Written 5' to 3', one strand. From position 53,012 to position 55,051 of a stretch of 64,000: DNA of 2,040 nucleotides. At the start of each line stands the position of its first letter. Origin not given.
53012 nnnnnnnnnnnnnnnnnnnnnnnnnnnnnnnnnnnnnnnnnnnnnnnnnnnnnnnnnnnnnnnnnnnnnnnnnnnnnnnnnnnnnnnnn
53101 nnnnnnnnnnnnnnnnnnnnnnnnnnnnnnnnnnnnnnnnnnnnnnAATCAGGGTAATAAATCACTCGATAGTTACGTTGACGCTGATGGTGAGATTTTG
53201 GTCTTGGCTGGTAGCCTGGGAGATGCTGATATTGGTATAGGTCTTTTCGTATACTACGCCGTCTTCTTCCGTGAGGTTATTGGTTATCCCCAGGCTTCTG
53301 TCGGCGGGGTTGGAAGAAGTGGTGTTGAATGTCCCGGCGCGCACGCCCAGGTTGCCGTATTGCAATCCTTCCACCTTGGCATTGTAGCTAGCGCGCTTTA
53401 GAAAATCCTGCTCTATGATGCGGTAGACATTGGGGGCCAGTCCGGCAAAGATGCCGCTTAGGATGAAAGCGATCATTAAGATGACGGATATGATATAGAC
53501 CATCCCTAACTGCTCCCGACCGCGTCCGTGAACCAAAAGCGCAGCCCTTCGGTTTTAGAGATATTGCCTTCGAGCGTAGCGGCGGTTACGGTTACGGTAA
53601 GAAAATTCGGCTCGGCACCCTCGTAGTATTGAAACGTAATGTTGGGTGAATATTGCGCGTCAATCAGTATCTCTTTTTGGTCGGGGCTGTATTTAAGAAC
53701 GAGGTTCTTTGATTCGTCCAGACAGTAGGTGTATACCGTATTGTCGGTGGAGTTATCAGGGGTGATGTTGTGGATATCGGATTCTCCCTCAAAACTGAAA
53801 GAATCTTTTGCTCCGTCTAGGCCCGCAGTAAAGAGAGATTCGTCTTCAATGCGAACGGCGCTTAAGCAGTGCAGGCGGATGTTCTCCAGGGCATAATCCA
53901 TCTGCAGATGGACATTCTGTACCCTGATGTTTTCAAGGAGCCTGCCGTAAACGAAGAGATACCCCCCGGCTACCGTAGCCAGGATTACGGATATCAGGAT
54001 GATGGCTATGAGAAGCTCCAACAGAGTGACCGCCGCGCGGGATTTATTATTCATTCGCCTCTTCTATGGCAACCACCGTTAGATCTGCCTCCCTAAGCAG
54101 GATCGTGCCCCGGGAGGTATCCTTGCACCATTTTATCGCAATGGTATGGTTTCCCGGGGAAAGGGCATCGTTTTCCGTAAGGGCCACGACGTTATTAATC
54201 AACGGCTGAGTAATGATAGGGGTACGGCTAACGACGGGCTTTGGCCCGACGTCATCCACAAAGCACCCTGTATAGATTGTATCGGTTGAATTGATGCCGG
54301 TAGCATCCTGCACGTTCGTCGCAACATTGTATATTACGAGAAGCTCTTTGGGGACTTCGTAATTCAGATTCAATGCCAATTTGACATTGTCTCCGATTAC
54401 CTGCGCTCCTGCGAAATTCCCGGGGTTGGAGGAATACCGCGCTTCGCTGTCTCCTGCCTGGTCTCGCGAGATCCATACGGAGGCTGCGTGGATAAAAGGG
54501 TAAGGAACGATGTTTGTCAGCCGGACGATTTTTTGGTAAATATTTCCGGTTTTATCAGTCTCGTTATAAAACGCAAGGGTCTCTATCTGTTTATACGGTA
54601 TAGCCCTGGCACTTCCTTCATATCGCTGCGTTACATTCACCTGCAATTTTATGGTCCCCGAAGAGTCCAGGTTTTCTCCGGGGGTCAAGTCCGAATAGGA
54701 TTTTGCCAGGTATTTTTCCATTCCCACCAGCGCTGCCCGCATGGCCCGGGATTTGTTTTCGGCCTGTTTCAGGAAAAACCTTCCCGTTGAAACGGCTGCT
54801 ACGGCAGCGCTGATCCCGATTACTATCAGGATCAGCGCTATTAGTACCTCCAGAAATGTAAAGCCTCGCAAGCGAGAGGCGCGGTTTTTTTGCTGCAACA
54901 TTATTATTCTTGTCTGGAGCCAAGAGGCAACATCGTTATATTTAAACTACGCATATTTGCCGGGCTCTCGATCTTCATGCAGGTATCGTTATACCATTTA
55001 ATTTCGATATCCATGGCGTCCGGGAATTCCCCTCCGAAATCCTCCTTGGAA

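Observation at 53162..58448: Orphan pilin/pseudopilin operon enclosing three unrecognisable exported proteins: candidate novel pilus-tip or adhesion module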

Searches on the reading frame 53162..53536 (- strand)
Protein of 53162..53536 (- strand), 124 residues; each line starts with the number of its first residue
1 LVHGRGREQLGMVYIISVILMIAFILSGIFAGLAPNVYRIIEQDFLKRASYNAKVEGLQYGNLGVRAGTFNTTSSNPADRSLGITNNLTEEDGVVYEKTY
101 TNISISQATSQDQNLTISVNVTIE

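Call 3: search_protein_families(library=pfam, proteins=[window:53162-53536:-], max_evalue=1)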
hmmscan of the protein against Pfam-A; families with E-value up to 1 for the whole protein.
window:53162-53536:- (124 aa): 1 family
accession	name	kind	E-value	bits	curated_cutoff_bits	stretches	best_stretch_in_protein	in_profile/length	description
PF09170.16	STN1_2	-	0.15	12.4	27.2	1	87-123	71-107/167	CST, complex subunit STN1, C terminal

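Call 4: search_protein_families(library=ncbifam, proteins=[window:53162-53536:-], max_evalue=1)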
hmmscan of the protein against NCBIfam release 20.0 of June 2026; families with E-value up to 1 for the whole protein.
window:53162-53536:- (124 aa): 0 families

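Call 51: search_solved_structures(query=A5, max_evalue=10)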
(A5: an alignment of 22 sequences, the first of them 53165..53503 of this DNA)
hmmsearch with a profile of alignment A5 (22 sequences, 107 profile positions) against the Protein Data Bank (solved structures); distinct sequences matched with E-value up to 10: 1.
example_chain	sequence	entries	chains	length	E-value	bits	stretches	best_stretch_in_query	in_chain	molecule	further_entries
9nxo_A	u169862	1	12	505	1.5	12.1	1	27-77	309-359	Pseudomonas phage Pa223 Ejection protein, periplasmic tunnel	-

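Call 56: search_protein_families(library=pfam, alignment_id=A5, max_evalue=0.1)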
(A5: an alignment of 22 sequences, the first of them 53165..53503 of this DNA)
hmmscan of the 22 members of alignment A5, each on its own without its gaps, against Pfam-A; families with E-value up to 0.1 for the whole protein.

A. member 1, window:53165-53503:- (113 aa): 0 families

B. families by the number of members that match (of 22 scanned): 3 families
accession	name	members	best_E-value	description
PF23728.1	Tubby_C_like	1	0.01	Tubby C-terminal like domain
PF17424.7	DUF5411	1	0.032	Family of unknown function (DUF5411)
PF11337.13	DUF3139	1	0.048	Protein of unknown function (DUF3139)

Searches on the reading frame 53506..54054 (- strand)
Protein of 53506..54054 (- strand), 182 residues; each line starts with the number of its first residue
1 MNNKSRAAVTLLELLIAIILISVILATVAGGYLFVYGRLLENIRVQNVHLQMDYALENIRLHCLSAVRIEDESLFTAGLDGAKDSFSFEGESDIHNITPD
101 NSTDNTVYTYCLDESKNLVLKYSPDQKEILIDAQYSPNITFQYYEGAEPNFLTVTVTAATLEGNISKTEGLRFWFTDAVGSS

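Call 3: search_protein_families(library=pfam, proteins=[window:53506-54054:-], max_evalue=1)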
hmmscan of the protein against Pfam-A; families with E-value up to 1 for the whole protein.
window:53506-54054:- (182 aa): 1 family
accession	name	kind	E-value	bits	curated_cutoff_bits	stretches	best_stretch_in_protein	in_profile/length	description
PF07963.17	N_methyl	-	0.00012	21.9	21.2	1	4-28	2-26/27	Prokaryotic N-terminal methylation motif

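Call 4: search_protein_families(library=ncbifam, proteins=[window:53506-54054:-], max_evalue=1)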
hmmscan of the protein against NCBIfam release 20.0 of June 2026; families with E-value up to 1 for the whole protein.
window:53506-54054:- (182 aa): 4 families
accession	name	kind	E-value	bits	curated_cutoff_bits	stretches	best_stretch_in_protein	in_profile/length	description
TIGR02532.1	IV_pilin_GFxxxE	domain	0.026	14.4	16.3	1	8-28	3-23/24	prepilin-type N-terminal cleavage/methylation domain-containing protein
NF007800.0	PRK10506.1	equivalog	0.13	12.1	158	1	3-32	5-32/163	prepilin peptidase-dependent protein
NF041013.1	T4P_ComGE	equivalog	0.16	12.1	49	1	8-28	5-25/83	competence type IV pilus minor pilin ComGE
NF007848.0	PRK10557.1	equivalog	0.16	11.3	120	1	4-55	8-59/192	prepilin peptidase-dependent protein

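Call 50: search_solved_structures(query=A4, max_evalue=10)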
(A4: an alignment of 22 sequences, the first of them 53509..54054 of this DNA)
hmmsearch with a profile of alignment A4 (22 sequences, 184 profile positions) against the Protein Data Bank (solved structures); distinct sequences matched with E-value up to 10: 8.
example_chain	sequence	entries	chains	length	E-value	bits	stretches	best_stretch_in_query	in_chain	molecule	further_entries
7tgg_A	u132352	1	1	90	0.037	16.6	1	3-37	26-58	Geopilin domain 1 protein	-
9egp_A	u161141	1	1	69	0.053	16.1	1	3-26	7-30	Geopilin domain 1 protein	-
9lab_B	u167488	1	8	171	0.46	13.1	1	1-25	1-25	MSHA major pilin subunit MshA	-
1zq1_A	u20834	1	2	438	0.78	12.3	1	91-162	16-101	Glutamyl-tRNA(Gln) amidotransferase subunit D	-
8pfb_G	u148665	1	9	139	1.2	11.7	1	7-33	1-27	Type IV pilin PilE1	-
9laa_A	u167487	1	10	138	1.6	11.3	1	3-26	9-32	Type IV pilin protein PilA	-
2m7g_A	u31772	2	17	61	1.7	11.2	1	7-38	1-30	Geopilin domain 1 protein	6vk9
5g23_A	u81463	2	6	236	2.2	10.9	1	2-29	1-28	TYPE-IV LIKE PILIN TTHA1219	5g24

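Call 55: search_protein_families(library=pfam, alignment_id=A4, max_evalue=0.1)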
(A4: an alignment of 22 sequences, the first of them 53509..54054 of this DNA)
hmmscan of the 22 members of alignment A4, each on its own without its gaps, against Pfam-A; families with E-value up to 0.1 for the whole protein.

A. member 1, window:53509-54054:- (182 aa): 1 family
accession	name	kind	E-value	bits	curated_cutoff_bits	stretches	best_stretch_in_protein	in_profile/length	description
PF07963.17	N_methyl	-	0.00012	21.9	21.2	1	4-28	2-26/27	Prokaryotic N-terminal methylation motif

B. families by the number of members that match (of 22 scanned): 10 families
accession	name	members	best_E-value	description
PF07963.17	N_methyl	17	2.2e-06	Prokaryotic N-terminal methylation motif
PF11807.13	UstYa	4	5.4e-05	Mycotoxin biosynthesis protein UstYa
PF00213.23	OSCP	3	0.0031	ATP synthase delta (OSCP) subunit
PF06837.17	Fijivirus_P9-2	1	0.0018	Fijivirus P9-2 protein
PF17062.10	Osw5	1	0.012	Outer spore wall 5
PF07662.18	Nucleos_tra2_C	1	0.028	Na+ dependent nucleoside transporter C-terminus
PF07379.16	DUF1494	1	0.034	Protein of unknown function (DUF1494)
PF02203.21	TarH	1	0.054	Tar ligand binding domain homologue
PF18985.5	DUF5718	1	0.065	Family of unknown function (DUF5718)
PF16430.10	DUF5027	1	0.074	Domain of unknown function (DUF5027)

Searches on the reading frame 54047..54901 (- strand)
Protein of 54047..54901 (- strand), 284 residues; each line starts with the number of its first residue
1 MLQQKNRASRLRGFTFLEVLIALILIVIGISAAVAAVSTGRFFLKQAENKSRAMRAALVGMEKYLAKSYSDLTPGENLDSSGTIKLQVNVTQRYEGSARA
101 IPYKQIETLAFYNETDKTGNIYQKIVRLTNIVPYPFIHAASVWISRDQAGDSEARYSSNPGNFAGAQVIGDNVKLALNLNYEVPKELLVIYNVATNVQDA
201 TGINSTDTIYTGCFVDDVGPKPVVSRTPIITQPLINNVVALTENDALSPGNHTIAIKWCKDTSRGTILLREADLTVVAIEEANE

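Call 3: search_protein_families(library=pfam, proteins=[window:54047-54901:-], max_evalue=1)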
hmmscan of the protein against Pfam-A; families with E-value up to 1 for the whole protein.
window:54047-54901:- (284 aa): 1 family
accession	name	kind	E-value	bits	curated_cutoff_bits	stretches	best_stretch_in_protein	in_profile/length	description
PF07963.17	N_methyl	-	0.00014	21.7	21.2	1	12-33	5-26/27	Prokaryotic N-terminal methylation motif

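Call 4: search_protein_families(library=ncbifam, proteins=[window:54047-54901:-], max_evalue=1)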
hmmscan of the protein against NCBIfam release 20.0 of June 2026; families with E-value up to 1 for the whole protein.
window:54047-54901:- (284 aa): 12 families
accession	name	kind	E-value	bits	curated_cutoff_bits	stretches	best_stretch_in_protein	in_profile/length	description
TIGR02523.1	type_IV_pilV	equivalog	6.6e-06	26.6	52.2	1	12-69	2-59/139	type IV pilus modification protein PilV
NF041013.1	T4P_ComGE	equivalog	0.00011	22.2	49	1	10-64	2-56/83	competence type IV pilus minor pilin ComGE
TIGR02532.1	IV_pilin_GFxxxE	domain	0.00092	19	16.3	1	12-34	2-24/24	prepilin-type N-terminal cleavage/methylation domain-containing protein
TIGR01708.2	typeII_sec_gspH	equivalog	0.00093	19.2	80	1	12-42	2-30/169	type II secretion system minor pseudopilin GspH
NF006453.0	PRK08808.1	equivalog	0.0028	16.8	295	1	9-49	4-44/211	type II secretion system protein J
TIGR01707.1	gspI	equivalog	0.0083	16.6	44.35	1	13-84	1-68/101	type II secretion system minor pseudopilin GspI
NF041002.1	pilin_ComGF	equivalog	0.0084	16.3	80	1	12-44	2-34/139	competence type IV pilus minor pilin ComGF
NF047828.1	T3SSXpsI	equivalog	0.016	15.2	150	1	12-57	2-47/132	type II secretion system protein XpsI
NF041775.1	typeIV_PilA_Myxo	equivalog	0.043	13.8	400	1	9-51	8-45/214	type IV pilin protein PilA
TIGR01710.1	typeII_sec_gspG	equivalog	0.068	13.2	88.85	1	12-65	1-49/134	type II secretion system major pseudopilin GspG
NF007848.0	PRK10557.1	equivalog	0.16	11.2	120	1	6-65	5-67/192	prepilin peptidase-dependent protein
NF007660.0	PRK10332.1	equivalog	0.19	12.2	86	1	10-33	7-30/107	prepilin-type N-terminal cleavage/methylation domain-containing protein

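Call 49: search_solved_structures(query=A3, max_evalue=10)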
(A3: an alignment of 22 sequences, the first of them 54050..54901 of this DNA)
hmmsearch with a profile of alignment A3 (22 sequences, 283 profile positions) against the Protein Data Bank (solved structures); distinct sequences matched with E-value up to 10: 13.
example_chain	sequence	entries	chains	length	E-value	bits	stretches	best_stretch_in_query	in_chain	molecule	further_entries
9lab_B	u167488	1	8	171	0.0017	20.9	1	8-37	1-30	MSHA major pilin subunit MshA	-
9egp_A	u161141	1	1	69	0.0017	20.9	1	7-38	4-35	Geopilin domain 1 protein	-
7tgg_A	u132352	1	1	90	0.0023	20.5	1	6-39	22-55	Geopilin domain 1 protein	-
8qqj_J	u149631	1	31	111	0.01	18.3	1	14-86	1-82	Type IV narrow pilus major component PilA5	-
9laa_A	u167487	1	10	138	0.037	16.5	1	6-34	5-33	Type IV pilin protein PilA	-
6xxe_A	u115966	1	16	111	0.044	16.3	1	14-56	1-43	Uncharacterized protein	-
5wda_A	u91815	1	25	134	0.13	14.8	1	14-39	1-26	General secretion pathway protein G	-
8pfb_G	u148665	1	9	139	0.15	14.6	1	14-51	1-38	Type IV pilin PilE1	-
8tj2_C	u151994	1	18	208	0.3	13.6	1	14-52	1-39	Type IV major pilin protein PilA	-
4rrf_A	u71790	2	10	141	0.32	13.5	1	133-161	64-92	Threonine--tRNA ligase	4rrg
2m7g_A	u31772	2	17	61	0.58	12.6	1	14-40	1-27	Geopilin domain 1 protein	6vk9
8uhf_A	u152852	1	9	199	0.66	12.4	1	16-78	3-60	Toxin co-regulated pilin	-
1oqw_A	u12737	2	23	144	1.9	10.9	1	14-70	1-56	Fimbrial protein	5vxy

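Call 57: search_protein_families(library=pfam, alignment_id=A3, max_evalue=0.1)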
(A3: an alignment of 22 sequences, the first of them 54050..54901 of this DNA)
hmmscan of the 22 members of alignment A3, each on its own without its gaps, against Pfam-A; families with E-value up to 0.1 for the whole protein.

A. member 1, window:54050-54901:- (284 aa): 1 family
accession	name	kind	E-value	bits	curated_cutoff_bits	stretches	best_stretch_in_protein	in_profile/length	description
PF07963.17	N_methyl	-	0.00014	21.7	21.2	1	12-33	5-26/27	Prokaryotic N-terminal methylation motif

B. families by the number of members that match (of 22 scanned): 4 families
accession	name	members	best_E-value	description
PF07963.17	N_methyl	22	2.4e-07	Prokaryotic N-terminal methylation motif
PF14007.11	YtpI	2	0.038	YtpI-like protein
PF00324.27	AA_permease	1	0.035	Amino acid permease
PF08999.15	SP_C-Propep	1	0.038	Surfactant protein C, N terminal propeptide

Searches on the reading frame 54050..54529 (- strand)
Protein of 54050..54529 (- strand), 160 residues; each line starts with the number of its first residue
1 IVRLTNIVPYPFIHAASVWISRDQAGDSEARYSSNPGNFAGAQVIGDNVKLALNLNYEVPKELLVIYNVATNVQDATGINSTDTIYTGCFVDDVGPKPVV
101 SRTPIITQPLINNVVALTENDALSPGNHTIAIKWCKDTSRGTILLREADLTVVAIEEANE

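Call 63: find_homologous_proteins(query=window:54050-54529:-, max_evalue=0.001)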
Query window:54050-54529:- (160 aa): 1 proteins with E <= 0.001 among 41 candidates.
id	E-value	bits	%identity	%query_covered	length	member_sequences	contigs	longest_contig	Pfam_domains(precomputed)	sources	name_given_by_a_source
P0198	5.6e-96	337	96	100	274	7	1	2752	-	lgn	-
